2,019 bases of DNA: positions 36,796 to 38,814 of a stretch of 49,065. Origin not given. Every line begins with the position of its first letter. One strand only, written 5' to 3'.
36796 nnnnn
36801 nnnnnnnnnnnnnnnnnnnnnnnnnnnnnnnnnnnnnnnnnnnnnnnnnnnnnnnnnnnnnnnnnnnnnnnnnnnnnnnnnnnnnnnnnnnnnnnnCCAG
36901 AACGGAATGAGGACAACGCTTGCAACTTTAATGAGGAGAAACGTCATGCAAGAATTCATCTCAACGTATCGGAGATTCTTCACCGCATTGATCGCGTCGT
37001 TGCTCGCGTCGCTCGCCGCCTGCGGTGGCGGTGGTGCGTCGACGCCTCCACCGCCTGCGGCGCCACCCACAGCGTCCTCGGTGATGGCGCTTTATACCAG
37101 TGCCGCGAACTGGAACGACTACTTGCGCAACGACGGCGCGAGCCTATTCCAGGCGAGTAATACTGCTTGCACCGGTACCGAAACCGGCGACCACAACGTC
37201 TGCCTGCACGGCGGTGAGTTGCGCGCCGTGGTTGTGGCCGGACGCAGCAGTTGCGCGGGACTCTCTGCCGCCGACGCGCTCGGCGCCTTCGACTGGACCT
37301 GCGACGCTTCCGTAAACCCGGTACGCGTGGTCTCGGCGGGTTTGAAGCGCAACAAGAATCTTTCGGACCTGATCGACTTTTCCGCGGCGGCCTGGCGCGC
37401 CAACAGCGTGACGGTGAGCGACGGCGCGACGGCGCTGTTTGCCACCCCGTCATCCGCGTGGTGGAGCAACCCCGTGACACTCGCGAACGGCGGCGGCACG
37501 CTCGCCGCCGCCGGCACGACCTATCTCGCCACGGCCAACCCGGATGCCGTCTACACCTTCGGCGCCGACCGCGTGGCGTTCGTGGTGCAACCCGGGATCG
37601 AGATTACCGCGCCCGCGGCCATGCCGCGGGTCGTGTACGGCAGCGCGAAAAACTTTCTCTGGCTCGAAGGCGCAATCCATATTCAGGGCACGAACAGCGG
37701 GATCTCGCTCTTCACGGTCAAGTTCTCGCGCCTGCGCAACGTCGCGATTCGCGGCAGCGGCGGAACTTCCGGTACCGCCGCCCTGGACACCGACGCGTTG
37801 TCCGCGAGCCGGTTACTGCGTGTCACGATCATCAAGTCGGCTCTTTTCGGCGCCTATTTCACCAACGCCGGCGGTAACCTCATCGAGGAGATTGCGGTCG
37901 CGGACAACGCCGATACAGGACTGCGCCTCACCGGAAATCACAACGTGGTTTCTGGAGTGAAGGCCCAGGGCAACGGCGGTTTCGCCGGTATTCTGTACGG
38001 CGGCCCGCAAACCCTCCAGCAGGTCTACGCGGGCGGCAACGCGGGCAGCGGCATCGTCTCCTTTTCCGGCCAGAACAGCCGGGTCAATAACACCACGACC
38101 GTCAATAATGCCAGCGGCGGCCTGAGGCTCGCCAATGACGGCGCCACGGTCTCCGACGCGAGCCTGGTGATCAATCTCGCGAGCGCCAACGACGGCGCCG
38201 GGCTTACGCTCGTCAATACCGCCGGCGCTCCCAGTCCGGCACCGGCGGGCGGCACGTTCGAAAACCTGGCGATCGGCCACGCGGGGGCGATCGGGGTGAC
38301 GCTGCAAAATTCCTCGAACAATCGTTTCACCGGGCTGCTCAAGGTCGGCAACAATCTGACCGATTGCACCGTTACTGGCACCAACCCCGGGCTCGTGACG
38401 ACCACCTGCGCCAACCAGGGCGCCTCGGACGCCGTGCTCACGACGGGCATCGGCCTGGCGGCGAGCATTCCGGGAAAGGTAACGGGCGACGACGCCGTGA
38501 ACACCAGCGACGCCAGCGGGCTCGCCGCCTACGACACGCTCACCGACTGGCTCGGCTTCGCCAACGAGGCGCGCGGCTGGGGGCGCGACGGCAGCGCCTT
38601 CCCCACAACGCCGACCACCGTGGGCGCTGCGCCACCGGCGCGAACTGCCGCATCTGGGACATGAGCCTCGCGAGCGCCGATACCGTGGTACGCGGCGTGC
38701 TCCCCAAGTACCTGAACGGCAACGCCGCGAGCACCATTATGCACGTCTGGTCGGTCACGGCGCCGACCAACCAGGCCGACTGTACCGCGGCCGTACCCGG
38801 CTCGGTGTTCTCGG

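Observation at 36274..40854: Operon of exported proteins and lipoproteins with no recognisable family, downstream of Crp/Fnr and a STAND-SARP regulator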

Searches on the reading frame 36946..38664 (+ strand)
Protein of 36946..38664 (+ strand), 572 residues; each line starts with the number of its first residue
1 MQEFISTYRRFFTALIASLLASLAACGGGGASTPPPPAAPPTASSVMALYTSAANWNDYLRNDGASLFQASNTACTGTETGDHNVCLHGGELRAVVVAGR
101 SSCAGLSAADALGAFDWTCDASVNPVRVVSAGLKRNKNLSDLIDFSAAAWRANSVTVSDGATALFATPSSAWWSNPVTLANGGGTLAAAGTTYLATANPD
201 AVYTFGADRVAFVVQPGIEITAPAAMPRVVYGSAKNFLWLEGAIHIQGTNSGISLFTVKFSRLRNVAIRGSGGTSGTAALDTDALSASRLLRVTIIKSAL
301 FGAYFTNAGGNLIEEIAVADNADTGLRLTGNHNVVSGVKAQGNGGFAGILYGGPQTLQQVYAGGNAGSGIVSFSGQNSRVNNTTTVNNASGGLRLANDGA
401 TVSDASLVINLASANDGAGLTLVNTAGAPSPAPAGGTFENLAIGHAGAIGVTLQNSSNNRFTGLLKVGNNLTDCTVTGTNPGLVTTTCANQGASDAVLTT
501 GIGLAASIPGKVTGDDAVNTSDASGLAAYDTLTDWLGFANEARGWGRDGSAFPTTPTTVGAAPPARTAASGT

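Call 6: search_protein_families(library=pfam, proteins=[window:36946-38664:+], max_evalue=0.01)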
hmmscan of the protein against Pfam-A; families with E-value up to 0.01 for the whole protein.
window:36946-38664:+ (572 aa): 2 families
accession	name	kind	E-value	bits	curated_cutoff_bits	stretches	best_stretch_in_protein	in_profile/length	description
PF13229.12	Beta_helix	-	2e-10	40.9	25.9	1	292-427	15-149/158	Right handed beta helix region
PF05048.19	NosD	-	9.2e-05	22.4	23.6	1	300-422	38-155/212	Periplasmic copper-binding protein (NosD)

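Call 7: search_protein_families(library=ncbifam, proteins=[window:36946-38664:+], max_evalue=1)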
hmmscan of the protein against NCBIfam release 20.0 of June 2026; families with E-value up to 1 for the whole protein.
window:36946-38664:+ (572 aa): 0 families

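Call 16: find_homologous_proteins(query=window:36946-38664:+, max_evalue=0.001)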
Query window:36946-38664:+ (572 aa): 106 proteins with E <= 0.001 among 8000 candidates.
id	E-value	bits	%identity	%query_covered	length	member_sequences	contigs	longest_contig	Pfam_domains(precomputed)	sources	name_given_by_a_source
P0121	0.0e+0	1228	100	100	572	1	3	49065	PF13229.13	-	-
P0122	4.1e-154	533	52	90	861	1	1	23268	PF13229.13,PF13287.13,PF13290.14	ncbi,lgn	-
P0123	3.4e-102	361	38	89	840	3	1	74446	PF13229.13,PF05048.20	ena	-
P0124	7.9e-100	353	40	92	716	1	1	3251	PF13229.13,PF05048.20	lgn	-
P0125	1.7e-99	352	45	89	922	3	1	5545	PF13229.13,PF05048.20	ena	-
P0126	1.2e-98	350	43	89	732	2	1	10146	PF13229.13,PF16403.12,PF05048.20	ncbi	-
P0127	1.3e-97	346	41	94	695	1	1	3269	PF13229.13,PF05048.20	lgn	-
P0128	6.4e-97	344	40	90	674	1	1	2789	PF13229.13,PF05048.20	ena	-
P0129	2.9e-95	338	39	91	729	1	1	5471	PF13229.13,PF05048.20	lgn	-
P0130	4.4e-94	334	39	95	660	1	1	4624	PF13229.13,PF05048.20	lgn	-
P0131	6.4e-94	334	42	90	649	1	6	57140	PF13229.13,PF05048.20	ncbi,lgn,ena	ncbi:MAG: right-handed parallel beta-helix repeat-containing protein [Nitrospirota bacterium]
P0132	6.9e-94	334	41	89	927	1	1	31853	PF13229.13,PF16403.12,PF05048.20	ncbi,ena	-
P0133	9.0e-93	330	41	95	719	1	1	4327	PF13229.13,PF05048.20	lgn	-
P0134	1.9e-92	329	38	98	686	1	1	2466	PF13229.13,PF05048.20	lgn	-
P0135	7.2e-92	327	42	89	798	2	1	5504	PF13229.13,PF13620.13,PF02368.25,PF05048.20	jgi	jgi:parallel beta-helix repeat protein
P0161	2.0e-83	299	33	76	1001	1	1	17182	PF13229.13,PF05048.20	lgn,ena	-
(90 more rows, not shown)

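Call 21: find_encoding_contigs(protein=P0122, flank=10000, max_places=2)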
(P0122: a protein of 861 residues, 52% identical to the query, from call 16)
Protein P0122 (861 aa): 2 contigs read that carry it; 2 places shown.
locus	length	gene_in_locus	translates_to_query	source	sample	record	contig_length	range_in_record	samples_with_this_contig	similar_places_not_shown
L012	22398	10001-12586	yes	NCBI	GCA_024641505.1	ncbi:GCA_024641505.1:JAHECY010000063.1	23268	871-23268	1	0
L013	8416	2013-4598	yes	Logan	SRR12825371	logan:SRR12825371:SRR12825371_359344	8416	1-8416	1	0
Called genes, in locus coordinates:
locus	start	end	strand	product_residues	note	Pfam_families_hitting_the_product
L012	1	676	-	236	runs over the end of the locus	PF13205:Big_5 (faint)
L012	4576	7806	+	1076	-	-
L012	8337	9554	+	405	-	PF03372:Exo_endo_phos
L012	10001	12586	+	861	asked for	PF13290:CHB_HEX_C_1, PF13287:Fn3_assoc, PF13290:CHB_HEX_C_1, PF13229:Beta_helix (weak)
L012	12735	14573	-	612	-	PF00561:Abhydrolase_1, PF12146:Hydrolase_4 (weak), PF12697:Abhydrolase_6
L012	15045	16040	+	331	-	-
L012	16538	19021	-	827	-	PF25778:DUF7948, PF22352:K319L-like_PKD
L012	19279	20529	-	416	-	PF13229:Beta_helix (faint)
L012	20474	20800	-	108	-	-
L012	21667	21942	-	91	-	PF00801:PKD (weak), PF18911:PKD_4, PF22352:K319L-like_PKD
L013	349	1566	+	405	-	PF03372:Exo_endo_phos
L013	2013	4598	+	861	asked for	PF13290:CHB_HEX_C_1, PF13287:Fn3_assoc, PF13290:CHB_HEX_C_1, PF13229:Beta_helix (weak)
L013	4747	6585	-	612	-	PF00196:GerE (weak), PF00561:Abhydrolase_1, PF12146:Hydrolase_4 (weak), PF12697:Abhydrolase_6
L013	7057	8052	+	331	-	-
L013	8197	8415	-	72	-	?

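Call 22: find_encoding_contigs(protein=P0131, flank=10000, max_places=2)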
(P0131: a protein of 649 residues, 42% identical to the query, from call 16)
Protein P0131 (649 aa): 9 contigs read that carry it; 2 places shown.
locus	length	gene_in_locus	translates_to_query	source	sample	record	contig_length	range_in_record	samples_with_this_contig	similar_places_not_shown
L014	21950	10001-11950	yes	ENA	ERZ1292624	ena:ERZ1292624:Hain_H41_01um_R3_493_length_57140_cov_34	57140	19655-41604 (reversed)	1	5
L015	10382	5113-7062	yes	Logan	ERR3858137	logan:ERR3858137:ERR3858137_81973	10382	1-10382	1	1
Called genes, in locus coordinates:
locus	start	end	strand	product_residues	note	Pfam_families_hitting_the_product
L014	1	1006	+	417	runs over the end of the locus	-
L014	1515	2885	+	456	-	PF00078:RVT_1, PF08388:GIIM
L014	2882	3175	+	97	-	-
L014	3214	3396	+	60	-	-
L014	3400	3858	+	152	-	PF13470:PIN_3, PF01850:PIN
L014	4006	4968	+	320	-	PF01479:S4, PF00849:PseudoU_synth_2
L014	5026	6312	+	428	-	PF03349:Toluene_X, PF13505:OMP_b-brl (weak)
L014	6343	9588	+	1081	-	PF25873:WHD_MalT, PF03704:BTAD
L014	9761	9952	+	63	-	-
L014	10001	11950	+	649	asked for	PF05048:NosD (weak), PF13229:Beta_helix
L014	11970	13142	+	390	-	PF07603:Lcl_C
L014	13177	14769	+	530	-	-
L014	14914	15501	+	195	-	PF07603:Lcl_C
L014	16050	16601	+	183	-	PF07603:Lcl_C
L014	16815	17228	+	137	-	-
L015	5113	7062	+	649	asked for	PF05048:NosD (weak), PF13229:Beta_helix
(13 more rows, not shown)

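Call 64: search_solved_structures(query=P0131, max_evalue=1)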
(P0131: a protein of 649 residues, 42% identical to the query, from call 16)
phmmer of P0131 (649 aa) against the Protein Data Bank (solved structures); distinct sequences matched with E-value up to 1: 1.
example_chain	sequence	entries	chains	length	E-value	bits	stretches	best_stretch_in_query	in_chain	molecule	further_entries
8xjk_R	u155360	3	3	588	0.15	13.9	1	18-78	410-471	Fusion tag,Prostaglandin F2-alpha receptor,LgBiT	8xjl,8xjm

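Call 65: search_protein_families(library=ncbifam, proteins=[P0131, P0122], max_evalue=0.1)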
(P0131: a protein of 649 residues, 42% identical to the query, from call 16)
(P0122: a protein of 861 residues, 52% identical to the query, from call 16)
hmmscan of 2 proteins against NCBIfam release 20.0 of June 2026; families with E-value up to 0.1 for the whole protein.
P0131 (649 aa): 0 families

P0122 (861 aa): 2 families
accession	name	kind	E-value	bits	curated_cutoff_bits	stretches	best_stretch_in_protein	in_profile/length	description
NF047446.1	barrel_OmpL47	domain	4.1e-10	40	40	1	149-207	7-63/68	OmpL47-type beta-barrel domain-containing protein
NF047441.1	Lepto_OmpL47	equivalog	0.0052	16.4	250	1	94-211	103-229/336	multi-beta-barrel domain surface protein OmpL47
